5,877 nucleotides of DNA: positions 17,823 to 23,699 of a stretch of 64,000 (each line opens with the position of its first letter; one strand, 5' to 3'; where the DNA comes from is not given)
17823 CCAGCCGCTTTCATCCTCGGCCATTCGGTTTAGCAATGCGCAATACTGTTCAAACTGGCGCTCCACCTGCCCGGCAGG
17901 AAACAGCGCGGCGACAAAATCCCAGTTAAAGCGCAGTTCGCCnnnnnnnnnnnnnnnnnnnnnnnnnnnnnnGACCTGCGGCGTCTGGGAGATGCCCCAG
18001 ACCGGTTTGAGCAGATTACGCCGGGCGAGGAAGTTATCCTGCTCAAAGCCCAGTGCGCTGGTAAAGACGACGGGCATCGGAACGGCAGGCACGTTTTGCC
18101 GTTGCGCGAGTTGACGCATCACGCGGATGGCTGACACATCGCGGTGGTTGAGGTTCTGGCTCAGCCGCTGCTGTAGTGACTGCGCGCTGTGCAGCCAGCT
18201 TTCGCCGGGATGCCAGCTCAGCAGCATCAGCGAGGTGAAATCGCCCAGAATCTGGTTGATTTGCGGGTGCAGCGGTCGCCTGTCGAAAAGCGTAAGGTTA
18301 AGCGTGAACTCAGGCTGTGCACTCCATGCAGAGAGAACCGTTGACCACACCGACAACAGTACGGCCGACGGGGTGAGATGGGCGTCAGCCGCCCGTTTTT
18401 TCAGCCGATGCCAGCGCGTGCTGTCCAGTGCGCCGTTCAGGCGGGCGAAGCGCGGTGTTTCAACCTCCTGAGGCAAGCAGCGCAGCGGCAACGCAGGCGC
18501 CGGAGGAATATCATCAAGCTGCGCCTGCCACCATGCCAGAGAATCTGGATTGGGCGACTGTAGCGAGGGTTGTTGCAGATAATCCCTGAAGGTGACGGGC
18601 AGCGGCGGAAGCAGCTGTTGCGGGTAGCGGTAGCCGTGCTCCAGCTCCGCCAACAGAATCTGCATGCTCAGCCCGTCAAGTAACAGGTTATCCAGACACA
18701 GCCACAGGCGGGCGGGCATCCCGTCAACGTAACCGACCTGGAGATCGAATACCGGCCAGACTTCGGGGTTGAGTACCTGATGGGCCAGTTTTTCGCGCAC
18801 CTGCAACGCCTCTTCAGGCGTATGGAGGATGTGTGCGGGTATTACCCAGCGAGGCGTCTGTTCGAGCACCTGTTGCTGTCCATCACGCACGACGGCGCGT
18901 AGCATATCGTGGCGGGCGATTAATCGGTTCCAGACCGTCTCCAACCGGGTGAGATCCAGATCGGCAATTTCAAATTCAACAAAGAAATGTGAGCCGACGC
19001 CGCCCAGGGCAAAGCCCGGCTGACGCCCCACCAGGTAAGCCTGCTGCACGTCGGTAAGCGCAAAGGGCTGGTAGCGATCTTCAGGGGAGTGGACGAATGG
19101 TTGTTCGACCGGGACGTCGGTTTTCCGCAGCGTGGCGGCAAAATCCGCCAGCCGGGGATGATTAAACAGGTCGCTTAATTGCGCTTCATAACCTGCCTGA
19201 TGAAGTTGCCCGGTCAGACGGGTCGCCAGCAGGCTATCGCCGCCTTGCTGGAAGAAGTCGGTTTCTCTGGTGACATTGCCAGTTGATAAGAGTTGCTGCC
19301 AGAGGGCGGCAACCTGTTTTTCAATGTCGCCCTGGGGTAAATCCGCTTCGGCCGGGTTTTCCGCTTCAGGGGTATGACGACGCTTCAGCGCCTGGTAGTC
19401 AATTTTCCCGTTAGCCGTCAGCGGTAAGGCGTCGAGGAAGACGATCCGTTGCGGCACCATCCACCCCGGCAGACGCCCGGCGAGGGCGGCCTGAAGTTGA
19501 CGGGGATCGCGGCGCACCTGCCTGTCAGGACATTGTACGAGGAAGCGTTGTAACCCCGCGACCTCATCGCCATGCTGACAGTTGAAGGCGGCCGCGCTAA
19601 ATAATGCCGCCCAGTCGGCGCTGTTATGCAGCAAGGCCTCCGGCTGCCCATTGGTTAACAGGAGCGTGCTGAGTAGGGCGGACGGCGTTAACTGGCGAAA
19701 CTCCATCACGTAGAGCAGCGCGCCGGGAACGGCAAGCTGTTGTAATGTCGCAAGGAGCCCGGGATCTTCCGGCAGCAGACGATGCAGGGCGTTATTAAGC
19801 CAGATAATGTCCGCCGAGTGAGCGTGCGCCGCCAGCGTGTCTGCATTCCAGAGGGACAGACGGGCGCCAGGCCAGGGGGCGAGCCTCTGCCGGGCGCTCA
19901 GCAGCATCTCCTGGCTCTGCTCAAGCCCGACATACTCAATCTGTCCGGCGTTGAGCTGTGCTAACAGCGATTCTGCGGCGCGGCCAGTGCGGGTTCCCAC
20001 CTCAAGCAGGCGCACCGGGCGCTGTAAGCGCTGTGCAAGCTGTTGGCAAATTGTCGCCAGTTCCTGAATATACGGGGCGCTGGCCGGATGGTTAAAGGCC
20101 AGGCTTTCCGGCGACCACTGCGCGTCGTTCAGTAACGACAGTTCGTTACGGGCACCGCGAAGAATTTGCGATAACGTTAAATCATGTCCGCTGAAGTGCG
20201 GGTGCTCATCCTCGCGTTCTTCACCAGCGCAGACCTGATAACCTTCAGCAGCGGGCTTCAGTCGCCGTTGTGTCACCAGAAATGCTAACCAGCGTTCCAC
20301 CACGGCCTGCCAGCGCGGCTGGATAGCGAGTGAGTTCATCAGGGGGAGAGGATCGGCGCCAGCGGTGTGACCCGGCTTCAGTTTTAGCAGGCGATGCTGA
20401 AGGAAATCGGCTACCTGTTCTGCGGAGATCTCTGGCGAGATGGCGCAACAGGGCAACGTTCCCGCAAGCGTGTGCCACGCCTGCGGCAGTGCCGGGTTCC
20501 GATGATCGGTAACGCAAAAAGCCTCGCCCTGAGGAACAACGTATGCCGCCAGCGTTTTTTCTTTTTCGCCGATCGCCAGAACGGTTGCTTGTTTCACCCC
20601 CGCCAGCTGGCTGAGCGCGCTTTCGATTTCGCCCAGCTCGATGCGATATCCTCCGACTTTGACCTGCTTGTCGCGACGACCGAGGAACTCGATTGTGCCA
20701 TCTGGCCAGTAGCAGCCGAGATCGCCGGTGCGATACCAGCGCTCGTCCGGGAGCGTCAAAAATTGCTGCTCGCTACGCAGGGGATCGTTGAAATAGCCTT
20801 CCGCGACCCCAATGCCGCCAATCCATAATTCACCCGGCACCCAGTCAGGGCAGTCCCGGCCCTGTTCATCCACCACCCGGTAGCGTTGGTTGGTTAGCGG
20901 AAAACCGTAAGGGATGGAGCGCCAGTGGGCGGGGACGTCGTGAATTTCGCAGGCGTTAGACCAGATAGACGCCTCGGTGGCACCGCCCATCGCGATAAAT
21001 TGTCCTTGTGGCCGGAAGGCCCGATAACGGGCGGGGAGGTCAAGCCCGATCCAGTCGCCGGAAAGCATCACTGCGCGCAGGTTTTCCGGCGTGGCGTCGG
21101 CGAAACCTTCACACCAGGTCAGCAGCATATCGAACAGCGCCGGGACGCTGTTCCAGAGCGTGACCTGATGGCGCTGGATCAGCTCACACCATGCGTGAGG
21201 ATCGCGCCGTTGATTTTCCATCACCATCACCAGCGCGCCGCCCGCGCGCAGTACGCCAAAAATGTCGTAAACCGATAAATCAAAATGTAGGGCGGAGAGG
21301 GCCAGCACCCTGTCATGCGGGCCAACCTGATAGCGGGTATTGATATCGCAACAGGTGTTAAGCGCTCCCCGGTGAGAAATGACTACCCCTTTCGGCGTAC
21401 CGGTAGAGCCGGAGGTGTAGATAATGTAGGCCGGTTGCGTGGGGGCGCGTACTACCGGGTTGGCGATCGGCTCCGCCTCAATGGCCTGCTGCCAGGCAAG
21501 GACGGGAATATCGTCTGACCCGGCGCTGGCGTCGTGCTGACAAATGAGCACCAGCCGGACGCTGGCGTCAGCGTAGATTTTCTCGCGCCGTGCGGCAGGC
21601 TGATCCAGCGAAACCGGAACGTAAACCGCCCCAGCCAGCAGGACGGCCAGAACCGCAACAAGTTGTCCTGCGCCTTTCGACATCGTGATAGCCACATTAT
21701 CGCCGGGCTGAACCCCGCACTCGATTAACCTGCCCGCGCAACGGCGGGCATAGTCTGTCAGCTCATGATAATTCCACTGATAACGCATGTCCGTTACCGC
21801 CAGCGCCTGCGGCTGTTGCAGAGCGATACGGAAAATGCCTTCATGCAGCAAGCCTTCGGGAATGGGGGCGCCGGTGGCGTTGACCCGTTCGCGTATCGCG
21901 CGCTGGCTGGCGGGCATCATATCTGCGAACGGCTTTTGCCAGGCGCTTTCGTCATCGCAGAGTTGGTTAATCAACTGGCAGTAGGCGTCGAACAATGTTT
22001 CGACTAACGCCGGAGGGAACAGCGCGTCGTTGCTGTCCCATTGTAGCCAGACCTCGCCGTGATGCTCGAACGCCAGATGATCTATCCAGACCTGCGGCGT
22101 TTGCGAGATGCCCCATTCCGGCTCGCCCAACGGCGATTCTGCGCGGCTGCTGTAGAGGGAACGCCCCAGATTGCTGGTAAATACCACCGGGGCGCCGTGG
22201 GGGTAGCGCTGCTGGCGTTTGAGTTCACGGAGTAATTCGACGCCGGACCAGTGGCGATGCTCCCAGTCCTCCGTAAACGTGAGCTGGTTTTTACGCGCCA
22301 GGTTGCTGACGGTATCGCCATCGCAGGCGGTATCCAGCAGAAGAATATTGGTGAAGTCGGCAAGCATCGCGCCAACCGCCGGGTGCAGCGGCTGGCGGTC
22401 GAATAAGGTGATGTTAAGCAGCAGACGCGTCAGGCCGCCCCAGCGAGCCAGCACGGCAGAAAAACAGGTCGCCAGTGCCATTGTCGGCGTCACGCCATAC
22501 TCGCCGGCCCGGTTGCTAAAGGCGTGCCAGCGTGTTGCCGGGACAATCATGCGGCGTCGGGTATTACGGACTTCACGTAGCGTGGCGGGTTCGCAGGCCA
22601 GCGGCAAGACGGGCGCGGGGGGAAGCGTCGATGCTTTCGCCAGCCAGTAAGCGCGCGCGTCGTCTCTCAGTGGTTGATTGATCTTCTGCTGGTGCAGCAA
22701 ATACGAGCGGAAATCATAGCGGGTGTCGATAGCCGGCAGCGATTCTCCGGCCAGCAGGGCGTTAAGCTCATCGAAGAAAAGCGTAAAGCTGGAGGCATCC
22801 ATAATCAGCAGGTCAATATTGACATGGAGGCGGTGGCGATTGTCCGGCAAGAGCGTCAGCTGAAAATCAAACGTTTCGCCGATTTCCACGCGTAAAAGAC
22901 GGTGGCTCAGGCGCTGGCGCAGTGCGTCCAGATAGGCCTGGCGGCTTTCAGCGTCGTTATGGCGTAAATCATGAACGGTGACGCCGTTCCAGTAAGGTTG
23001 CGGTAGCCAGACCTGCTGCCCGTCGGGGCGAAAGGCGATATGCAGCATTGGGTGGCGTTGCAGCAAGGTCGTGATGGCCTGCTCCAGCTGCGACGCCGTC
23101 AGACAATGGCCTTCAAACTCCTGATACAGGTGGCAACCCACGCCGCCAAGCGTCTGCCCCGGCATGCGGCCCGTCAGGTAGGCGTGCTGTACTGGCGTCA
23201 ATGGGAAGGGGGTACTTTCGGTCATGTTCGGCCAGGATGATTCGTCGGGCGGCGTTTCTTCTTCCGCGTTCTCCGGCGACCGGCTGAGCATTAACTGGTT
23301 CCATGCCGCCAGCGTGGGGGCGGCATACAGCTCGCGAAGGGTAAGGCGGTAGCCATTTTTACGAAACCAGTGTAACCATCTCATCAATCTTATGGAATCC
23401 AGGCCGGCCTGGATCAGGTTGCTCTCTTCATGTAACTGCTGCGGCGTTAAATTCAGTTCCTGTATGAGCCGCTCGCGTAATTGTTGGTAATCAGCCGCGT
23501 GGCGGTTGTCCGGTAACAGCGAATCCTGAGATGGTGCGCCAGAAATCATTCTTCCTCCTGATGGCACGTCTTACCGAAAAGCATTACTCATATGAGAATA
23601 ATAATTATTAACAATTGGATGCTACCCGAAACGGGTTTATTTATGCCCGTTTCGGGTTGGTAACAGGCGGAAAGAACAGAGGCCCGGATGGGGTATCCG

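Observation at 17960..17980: Premature in-frame stop in irp2 (HMWP2)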

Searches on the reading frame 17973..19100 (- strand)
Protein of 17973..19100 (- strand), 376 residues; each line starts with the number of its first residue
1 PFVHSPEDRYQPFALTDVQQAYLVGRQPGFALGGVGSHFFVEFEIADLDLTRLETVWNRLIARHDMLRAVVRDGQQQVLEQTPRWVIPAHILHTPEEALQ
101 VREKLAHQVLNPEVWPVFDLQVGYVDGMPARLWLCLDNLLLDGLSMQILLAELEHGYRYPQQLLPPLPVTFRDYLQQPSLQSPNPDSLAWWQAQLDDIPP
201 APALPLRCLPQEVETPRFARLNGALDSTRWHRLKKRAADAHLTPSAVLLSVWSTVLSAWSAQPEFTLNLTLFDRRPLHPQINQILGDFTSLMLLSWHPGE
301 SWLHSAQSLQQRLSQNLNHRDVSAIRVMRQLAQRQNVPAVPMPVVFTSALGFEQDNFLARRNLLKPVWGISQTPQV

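Call 33: search_protein_families(library=pfam, proteins=[window:17973-19100:-], max_evalue=0.01)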
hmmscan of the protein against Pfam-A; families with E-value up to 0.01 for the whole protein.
window:17973-19100:- (376 aa): 1 family
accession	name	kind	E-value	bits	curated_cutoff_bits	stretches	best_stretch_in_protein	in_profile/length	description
PF00668.25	Condensation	-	6.9e-25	88.1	30.6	1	47-337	38-344/456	Condensation domain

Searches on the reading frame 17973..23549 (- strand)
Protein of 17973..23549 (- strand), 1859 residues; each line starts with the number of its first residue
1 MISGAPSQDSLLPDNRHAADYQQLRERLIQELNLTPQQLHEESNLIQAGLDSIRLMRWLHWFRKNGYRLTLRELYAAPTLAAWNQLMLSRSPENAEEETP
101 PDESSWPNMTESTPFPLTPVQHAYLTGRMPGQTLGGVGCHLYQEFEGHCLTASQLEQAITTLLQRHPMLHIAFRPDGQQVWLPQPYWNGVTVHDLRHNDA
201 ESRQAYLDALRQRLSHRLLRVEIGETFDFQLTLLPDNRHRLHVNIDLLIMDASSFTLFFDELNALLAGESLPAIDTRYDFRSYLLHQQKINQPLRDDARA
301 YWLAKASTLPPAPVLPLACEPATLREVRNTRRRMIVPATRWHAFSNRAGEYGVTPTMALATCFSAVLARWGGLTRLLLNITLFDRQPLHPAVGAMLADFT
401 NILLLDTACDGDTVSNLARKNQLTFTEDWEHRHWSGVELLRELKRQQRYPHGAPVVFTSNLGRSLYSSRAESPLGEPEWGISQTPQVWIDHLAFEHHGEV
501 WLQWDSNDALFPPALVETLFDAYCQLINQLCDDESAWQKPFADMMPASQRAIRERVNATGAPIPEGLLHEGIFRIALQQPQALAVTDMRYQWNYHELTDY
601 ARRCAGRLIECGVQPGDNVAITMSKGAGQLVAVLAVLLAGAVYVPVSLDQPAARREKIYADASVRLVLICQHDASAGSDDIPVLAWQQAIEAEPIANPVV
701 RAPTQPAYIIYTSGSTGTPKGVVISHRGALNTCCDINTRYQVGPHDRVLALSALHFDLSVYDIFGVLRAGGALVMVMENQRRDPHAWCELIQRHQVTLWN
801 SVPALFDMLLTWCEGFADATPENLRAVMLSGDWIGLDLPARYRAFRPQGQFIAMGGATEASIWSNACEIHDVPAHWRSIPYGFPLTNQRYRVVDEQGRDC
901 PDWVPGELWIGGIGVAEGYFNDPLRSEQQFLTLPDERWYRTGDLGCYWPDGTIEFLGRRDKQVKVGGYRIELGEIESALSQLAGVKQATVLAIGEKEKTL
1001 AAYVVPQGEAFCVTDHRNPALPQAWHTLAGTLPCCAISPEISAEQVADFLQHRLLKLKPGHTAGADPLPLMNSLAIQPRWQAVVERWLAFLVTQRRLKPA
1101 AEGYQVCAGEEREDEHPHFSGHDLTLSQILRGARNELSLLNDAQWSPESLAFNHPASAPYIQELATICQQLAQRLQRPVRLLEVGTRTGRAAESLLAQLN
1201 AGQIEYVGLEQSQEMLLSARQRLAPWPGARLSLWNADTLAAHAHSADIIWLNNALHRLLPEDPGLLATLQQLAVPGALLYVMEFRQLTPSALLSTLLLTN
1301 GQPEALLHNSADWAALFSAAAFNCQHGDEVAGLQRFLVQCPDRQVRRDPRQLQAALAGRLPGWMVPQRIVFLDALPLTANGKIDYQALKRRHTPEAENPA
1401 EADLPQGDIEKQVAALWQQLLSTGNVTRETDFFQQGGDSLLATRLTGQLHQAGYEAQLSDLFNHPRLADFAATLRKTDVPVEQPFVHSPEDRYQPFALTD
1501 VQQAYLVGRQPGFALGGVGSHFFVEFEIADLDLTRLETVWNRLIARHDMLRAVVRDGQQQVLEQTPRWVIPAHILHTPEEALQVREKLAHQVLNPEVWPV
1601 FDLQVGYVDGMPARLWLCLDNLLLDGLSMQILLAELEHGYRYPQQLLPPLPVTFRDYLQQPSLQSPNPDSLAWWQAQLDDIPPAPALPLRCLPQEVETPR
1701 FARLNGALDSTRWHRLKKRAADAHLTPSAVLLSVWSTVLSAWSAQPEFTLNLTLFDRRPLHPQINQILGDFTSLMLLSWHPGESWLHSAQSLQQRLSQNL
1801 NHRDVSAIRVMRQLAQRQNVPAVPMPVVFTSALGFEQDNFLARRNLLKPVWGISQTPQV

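Call 34: list_cluster_members(proteins=[window:17973-23549:-, window:17973-23567:-, window:12681-17354:-])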
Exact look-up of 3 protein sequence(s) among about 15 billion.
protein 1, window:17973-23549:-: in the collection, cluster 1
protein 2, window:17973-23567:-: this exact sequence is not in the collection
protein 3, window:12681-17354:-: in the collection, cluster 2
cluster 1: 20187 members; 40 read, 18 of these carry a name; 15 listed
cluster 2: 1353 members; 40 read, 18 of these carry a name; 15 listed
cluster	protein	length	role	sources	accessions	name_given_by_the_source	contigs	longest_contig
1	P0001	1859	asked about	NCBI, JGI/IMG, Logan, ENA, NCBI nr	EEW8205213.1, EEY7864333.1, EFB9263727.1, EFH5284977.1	yersiniabactin non-ribosomal peptide synthetase HMWP2 [Escherichia coli]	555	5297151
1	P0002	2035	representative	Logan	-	-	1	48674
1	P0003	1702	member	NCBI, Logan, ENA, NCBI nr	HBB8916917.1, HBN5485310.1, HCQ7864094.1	TPA: amino acid adenylation domain-containing protein [Escherichia coli] | amino acid adenylation domain-containing protein [Escherichia coli]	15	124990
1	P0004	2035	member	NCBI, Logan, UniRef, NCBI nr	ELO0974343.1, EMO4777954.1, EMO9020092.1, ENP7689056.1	yersiniabactin non-ribosomal peptide synthetase HMWP2 [Raoultella ornithinolytica] | yersiniabactin non-ribosomal peptide synthetase HMWP2 n=1 Tax=Raoultella ornithinolytica ...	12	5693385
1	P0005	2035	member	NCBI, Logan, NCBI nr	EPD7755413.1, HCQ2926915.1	yersiniabactin non-ribosomal peptide synthetase HMWP2 [Escherichia coli]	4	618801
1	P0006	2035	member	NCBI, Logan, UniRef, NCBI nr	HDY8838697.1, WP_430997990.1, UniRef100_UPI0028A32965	yersiniabactin non-ribosomal peptide synthetase HMWP2 [Klebsiella pneumoniae] | yersiniabactin non-ribosomal peptide synthetase HMWP2 n=1 Tax=Klebsiella pneumoniae ...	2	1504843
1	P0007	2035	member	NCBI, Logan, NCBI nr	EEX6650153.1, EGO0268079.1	yersiniabactin non-ribosomal peptide synthetase HMWP2 [Escherichia coli]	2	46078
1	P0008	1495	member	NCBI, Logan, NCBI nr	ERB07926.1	hypothetical protein G879_01972 [Escherichia coli KOEGE 7 (16a)]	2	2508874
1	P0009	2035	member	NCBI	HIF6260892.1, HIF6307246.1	TPA: yersiniabactin non-ribosomal peptide synthetase HMWP2 [Raoultella ornithinolytica]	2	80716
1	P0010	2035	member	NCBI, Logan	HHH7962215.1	TPA: yersiniabactin non-ribosomal peptide synthetase HMWP2 [Escherichia coli]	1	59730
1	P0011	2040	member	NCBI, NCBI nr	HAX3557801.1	TPA: yersiniabactin non-ribosomal peptide synthetase HMWP2 [Escherichia coli] | yersiniabactin non-ribosomal peptide synthetase HMWP2 [Escherichia coli]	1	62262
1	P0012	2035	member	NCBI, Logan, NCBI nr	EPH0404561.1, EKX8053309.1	yersiniabactin non-ribosomal peptide synthetase HMWP2 [Klebsiella pneumoniae]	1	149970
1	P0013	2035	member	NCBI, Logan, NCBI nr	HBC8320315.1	TPA: yersiniabactin non-ribosomal peptide synthetase HMWP2 [Escherichia coli] | yersiniabactin non-ribosomal peptide synthetase HMWP2 [Escherichia coli]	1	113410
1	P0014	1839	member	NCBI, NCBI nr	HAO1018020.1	TPA: yersiniabactin non-ribosomal peptide synthetase HMWP2, partial [Escherichia coli] | yersiniabactin non-ribosomal peptide synthetase HMWP2 [Escherichia coli]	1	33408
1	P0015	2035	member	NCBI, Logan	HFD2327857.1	TPA: yersiniabactin non-ribosomal peptide synthetase HMWP2 [Escherichia coli]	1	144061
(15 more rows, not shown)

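Call 36: find_encoding_contigs(protein=P0001, flank=10000, max_places=10)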
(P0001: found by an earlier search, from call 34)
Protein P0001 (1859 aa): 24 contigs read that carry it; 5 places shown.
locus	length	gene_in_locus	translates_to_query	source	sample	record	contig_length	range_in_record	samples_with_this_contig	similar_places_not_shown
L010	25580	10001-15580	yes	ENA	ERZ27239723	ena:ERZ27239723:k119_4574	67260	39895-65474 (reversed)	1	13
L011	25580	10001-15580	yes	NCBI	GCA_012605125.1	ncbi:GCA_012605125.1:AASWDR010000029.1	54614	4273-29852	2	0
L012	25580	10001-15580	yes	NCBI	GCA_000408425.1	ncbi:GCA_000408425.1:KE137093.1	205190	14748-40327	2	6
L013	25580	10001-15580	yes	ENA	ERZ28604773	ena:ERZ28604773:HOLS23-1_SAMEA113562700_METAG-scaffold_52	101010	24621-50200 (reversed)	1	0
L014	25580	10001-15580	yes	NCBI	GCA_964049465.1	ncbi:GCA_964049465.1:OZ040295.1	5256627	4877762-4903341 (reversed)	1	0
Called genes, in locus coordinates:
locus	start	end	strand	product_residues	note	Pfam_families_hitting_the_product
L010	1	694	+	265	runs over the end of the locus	PF06167:Peptidase_M90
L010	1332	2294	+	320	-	PF22022:Phage_int_M, PF00589:Phage_integrase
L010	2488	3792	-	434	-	PF00425:Chorismate_bind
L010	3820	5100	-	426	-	PF07690:MFS_1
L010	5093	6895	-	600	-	PF00664:ABC_membrane (weak), PF02463:SMC_N (faint), PF00005:ABC_tran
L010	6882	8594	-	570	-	PF00664:ABC_membrane, PF00005:ABC_tran, PF02463:SMC_N (faint)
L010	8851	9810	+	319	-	PF12833:HTH_18, PF00165:HTH_AraC (weak)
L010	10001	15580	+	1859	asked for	PF00550:PP-binding, PF00668:Condensation, PF00501:AMP-binding, PF13489:Methyltransf_23 (weak), PF08241:Methyltransf_11 (weak), PF08242:Methyltransf_12, PF00550:PP-binding, PF00668:Condensation, +2 more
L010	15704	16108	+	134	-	PF00550:PP-binding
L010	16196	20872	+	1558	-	PF00109:ketoacyl-synt, PF02801:Ketoacyl-synt_C, PF16197:KAsynt_C_assoc, PF00698:Acyl_transf_1, PF13489:Methyltransf_23, PF08241:Methyltransf_11, PF08242:Methyltransf_12, PF13649:Methyltransf_25, +3 more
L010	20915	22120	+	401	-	PF08659:KR, PF13561:adh_short_C2 (weak), PF00550:PP-binding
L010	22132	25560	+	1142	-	PF00668:Condensation, PF13489:Methyltransf_23, PF13649:Methyltransf_25, PF08241:Methyltransf_11, PF08242:Methyltransf_12, PF00550:PP-binding, PF00975:Thioesterase, PF12697:Abhydrolase_6, +2 more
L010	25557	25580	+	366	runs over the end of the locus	PF01408:GFO_IDH_MocA, PF21390:Irp3-like_C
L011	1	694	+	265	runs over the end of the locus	PF06167:Peptidase_M90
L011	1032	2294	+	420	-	PF13356:Arm-DNA-bind_3, PF22022:Phage_int_M, PF00589:Phage_integrase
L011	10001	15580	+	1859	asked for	PF00550:PP-binding, PF00668:Condensation, PF00501:AMP-binding, PF13489:Methyltransf_23 (weak), PF08241:Methyltransf_11 (weak), PF08242:Methyltransf_12, PF00550:PP-binding, PF00668:Condensation, +2 more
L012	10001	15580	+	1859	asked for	PF00550:PP-binding, PF00668:Condensation, PF00501:AMP-binding, PF13489:Methyltransf_23 (weak), PF08241:Methyltransf_11 (weak), PF08242:Methyltransf_12, PF00550:PP-binding, PF00668:Condensation, +2 more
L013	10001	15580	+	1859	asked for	PF00550:PP-binding, PF00668:Condensation, PF00501:AMP-binding, PF13489:Methyltransf_23 (weak), PF08241:Methyltransf_11 (weak), PF08242:Methyltransf_12, PF00550:PP-binding, PF00668:Condensation, +2 more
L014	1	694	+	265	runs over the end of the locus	PF06167:Peptidase_M90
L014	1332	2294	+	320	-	PF22022:Phage_int_M, PF00589:Phage_integrase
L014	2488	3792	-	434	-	PF00425:Chorismate_bind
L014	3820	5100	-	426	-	PF07690:MFS_1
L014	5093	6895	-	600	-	PF00664:ABC_membrane (weak), PF02463:SMC_N (faint), PF00005:ABC_tran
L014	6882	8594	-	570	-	PF00664:ABC_membrane, PF00005:ABC_tran, PF02463:SMC_N (faint)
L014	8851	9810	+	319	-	PF12833:HTH_18, PF00165:HTH_AraC (weak)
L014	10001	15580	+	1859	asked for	PF00550:PP-binding, PF00668:Condensation, PF00501:AMP-binding, PF13489:Methyltransf_23 (weak), PF08241:Methyltransf_11 (weak), PF08242:Methyltransf_12, PF00550:PP-binding, PF00668:Condensation, +2 more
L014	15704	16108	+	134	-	PF00550:PP-binding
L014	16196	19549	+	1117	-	PF00109:ketoacyl-synt, PF00108:Thiolase_N (weak), PF02801:Ketoacyl-synt_C, PF16197:KAsynt_C_assoc, PF00698:Acyl_transf_1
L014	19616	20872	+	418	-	PF08242:Methyltransf_12, PF13489:Methyltransf_23 (weak), PF22953:SpnB_Rossmann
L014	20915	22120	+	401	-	PF08659:KR, PF13561:adh_short_C2 (weak), PF00550:PP-binding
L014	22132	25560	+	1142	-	PF00668:Condensation, PF13489:Methyltransf_23, PF13649:Methyltransf_25, PF08241:Methyltransf_11, PF08242:Methyltransf_12, PF00550:PP-binding, PF00975:Thioesterase, PF12697:Abhydrolase_6, +2 more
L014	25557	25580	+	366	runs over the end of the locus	PF01408:GFO_IDH_MocA, PF21390:Irp3-like_C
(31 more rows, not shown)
